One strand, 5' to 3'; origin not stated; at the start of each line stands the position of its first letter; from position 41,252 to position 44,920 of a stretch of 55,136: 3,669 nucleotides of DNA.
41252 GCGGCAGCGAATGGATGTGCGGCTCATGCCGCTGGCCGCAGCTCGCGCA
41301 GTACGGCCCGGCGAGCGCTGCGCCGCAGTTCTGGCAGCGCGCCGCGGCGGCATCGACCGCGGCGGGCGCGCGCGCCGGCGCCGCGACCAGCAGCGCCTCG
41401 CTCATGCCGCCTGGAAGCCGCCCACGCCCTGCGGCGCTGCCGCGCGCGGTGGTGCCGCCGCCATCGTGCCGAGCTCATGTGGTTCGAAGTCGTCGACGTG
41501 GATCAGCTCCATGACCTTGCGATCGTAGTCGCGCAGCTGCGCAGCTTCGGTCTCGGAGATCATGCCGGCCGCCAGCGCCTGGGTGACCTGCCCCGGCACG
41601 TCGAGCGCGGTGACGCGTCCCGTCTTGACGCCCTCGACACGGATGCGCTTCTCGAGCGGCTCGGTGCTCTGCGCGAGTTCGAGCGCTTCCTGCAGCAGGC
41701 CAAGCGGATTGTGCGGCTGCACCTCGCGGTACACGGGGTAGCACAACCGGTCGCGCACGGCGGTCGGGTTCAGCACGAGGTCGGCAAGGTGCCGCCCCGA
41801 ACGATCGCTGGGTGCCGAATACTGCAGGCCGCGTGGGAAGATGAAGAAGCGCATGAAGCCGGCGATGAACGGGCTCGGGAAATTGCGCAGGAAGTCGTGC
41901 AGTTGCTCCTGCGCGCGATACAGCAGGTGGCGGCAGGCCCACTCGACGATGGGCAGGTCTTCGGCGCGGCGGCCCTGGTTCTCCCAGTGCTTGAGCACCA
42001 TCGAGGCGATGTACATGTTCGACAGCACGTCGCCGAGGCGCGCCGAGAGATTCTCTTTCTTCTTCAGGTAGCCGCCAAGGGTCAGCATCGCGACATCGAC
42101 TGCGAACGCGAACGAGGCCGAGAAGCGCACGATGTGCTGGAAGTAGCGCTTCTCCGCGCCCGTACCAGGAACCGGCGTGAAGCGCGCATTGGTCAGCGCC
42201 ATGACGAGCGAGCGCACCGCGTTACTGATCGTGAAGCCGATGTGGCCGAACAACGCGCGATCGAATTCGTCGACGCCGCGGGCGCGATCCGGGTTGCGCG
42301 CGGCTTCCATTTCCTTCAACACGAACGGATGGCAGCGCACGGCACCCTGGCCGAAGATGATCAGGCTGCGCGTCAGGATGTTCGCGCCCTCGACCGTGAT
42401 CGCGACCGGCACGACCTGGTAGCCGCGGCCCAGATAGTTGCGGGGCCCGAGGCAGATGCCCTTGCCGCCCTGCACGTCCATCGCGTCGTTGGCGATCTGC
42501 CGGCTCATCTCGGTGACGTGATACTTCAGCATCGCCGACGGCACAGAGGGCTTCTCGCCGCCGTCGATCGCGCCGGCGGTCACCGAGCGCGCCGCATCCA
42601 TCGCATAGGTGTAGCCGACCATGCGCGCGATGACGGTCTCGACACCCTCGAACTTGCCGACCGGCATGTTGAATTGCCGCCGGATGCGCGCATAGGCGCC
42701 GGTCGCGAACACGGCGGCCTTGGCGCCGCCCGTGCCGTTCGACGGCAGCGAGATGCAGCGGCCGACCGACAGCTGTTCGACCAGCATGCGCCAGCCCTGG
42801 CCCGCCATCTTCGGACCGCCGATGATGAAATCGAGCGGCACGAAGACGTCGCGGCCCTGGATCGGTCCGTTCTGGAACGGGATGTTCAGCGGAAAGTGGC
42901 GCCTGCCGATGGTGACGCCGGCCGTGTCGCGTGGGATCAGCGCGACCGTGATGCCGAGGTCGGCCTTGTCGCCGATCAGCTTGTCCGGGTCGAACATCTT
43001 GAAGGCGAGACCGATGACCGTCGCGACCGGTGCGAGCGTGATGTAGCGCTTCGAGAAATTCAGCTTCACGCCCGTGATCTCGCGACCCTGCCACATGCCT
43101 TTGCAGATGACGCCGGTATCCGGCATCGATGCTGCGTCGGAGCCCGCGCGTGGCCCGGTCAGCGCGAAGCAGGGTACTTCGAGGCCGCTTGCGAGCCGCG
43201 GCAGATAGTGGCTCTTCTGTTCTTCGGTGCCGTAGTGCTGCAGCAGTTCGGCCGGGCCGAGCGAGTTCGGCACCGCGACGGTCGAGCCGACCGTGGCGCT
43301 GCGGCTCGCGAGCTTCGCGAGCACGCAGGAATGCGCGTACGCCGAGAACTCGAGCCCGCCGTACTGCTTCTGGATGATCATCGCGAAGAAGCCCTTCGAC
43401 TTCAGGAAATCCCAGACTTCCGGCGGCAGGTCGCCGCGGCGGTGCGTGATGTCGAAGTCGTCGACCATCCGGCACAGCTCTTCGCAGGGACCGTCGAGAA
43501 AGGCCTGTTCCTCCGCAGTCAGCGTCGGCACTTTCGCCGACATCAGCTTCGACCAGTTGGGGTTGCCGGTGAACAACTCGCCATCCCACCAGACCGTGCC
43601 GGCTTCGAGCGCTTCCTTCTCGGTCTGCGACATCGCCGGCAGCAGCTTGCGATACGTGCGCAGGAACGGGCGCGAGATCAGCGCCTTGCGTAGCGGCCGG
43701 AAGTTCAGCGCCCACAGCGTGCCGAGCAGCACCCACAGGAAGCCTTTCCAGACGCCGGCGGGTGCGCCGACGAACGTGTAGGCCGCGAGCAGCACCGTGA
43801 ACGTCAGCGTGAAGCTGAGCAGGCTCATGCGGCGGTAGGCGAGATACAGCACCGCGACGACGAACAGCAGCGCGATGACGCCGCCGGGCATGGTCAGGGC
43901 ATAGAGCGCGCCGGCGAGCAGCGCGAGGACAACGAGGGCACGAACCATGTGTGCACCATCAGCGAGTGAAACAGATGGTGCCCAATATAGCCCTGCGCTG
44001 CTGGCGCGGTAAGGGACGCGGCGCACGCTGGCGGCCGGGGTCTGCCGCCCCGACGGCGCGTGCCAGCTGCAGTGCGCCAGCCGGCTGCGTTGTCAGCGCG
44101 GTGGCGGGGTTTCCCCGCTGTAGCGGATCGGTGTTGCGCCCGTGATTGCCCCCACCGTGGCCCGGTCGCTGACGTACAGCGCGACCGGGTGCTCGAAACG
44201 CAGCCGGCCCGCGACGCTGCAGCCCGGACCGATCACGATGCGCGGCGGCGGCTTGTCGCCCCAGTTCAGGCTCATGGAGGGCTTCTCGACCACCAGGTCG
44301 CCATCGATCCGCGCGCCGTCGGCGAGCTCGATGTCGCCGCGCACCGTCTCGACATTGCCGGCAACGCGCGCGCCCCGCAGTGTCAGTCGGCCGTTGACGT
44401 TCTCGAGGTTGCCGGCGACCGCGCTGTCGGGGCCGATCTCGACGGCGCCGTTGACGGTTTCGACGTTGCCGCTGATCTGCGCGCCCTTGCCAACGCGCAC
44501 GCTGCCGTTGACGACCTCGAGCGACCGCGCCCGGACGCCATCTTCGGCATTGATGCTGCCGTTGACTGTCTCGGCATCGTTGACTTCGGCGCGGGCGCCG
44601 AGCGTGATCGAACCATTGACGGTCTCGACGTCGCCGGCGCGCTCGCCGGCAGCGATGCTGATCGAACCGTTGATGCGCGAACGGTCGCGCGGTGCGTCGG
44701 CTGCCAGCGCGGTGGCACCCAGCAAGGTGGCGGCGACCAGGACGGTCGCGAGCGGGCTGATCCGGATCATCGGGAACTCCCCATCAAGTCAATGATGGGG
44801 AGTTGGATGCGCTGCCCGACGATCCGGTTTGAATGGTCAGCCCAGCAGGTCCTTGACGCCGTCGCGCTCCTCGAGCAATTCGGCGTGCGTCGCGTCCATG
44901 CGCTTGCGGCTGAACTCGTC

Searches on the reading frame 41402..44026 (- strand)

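Call 98: search_protein_families(library=pfam, proteins=[window:41402-44026:-], max_evalue=0.00001)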
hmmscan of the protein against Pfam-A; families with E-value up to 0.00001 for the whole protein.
window:41402-44026:- (874 aa): 4 families
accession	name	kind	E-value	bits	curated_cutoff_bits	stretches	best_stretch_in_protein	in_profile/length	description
PF09317.16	ACDH_C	-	1.7e-103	346.6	25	1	563-847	1-284/284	Acyl-CoA dehydrogenase, C-terminal, bacterial type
PF02771.21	Acyl-CoA_dh_N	-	1.7e-18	67.4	22.9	1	188-281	23-112/113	Acyl-CoA dehydrogenase, N-terminal domain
PF00441.29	Acyl-CoA_dh_1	-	5.1e-16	59.6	22.4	1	409-556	1-145/150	Acyl-CoA dehydrogenase, C-terminal domain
PF02770.24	Acyl-CoA_dh_M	-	1.7e-07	31.7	33.3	1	286-377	1-79/97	Acyl-CoA dehydrogenase, middle domain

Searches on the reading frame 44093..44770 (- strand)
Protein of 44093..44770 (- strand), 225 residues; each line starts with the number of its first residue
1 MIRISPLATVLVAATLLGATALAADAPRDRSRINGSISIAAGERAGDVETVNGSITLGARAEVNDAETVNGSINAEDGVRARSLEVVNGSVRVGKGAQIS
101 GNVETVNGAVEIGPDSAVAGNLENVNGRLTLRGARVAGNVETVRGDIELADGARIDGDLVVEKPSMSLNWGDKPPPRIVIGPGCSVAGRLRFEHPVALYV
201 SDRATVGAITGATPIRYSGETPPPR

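Call 99: search_protein_families(library=pfam, proteins=[window:44093-44770:-], max_evalue=0.00001)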
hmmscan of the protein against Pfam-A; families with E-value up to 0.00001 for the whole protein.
window:44093-44770:- (225 aa): 1 family
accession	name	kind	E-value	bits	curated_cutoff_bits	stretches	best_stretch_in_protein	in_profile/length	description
PF04519.19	Bactofilin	-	4.3e-06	27.3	27.9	0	88-166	16-87/98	Polymer-forming cytoskeletal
